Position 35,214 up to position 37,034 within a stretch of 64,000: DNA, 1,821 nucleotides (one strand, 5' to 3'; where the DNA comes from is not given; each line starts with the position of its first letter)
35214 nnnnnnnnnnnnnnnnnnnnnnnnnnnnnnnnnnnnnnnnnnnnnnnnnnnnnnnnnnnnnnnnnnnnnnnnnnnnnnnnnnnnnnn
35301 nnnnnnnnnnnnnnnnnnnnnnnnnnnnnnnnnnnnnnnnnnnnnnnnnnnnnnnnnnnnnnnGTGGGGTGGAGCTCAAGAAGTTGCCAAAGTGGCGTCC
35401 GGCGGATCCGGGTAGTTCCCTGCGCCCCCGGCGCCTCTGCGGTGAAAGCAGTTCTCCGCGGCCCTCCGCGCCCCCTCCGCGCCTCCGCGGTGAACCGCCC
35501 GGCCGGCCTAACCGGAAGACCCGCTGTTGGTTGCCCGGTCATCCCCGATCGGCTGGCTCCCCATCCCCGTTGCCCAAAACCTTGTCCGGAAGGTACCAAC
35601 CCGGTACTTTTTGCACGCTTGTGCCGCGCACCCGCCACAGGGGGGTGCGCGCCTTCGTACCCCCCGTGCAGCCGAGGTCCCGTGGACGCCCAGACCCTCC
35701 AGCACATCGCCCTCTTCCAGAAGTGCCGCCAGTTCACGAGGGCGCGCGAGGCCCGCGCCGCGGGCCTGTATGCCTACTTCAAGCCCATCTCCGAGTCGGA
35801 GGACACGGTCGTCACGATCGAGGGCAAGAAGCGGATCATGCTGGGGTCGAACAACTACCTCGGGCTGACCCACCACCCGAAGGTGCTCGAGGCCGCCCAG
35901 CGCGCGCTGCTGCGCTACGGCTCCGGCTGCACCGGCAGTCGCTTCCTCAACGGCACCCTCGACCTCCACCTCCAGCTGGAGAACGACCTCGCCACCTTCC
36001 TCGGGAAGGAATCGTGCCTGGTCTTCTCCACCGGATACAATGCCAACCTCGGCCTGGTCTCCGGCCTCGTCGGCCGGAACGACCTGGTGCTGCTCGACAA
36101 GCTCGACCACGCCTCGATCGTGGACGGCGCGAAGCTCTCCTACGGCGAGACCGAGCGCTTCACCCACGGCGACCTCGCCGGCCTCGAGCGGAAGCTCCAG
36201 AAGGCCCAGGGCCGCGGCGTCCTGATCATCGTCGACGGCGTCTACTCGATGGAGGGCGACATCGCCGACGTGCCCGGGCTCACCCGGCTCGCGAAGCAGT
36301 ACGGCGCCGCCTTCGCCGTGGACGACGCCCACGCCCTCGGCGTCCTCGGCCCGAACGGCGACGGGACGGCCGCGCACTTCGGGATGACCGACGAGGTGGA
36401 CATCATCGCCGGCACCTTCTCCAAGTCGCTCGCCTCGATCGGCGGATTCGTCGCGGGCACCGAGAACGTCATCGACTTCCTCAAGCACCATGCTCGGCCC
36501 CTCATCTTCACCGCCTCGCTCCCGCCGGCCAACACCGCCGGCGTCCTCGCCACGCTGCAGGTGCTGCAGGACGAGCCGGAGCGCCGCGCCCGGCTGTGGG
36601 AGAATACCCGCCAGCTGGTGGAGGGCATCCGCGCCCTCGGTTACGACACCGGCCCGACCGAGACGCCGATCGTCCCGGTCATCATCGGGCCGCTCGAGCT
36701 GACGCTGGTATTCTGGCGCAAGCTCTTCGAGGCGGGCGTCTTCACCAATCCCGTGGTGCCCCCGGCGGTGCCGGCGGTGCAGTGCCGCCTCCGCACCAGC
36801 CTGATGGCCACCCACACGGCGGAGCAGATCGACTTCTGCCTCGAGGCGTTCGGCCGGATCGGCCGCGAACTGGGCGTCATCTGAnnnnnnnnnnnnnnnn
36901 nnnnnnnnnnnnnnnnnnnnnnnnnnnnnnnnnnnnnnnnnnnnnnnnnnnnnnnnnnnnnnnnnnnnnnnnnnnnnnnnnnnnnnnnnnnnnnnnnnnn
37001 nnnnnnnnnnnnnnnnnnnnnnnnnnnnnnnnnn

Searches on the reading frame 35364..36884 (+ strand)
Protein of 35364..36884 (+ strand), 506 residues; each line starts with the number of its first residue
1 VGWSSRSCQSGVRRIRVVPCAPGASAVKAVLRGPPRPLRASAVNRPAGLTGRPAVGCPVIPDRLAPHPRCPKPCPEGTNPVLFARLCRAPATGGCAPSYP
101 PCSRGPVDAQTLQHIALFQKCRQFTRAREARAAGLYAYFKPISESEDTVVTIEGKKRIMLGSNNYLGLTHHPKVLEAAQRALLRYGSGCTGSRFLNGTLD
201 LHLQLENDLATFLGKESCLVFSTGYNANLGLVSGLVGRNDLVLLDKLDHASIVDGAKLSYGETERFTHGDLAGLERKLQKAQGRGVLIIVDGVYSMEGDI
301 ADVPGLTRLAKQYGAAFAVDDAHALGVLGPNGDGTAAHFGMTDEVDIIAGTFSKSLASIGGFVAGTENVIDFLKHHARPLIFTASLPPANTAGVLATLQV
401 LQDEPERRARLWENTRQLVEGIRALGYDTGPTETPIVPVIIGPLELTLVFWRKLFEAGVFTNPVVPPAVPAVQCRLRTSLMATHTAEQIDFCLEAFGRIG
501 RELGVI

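Call 57: search_protein_families(library=pfam, proteins=[window:35364-36884:+], max_evalue=0.01)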
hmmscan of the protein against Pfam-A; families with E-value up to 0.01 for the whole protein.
window:35364-36884:+ (506 aa): 1 family
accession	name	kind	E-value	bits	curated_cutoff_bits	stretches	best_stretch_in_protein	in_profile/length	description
PF00155.27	Aminotran_1_2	-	3.5e-55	188.1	19.7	1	157-495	3-360/361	Aminotransferase class I and II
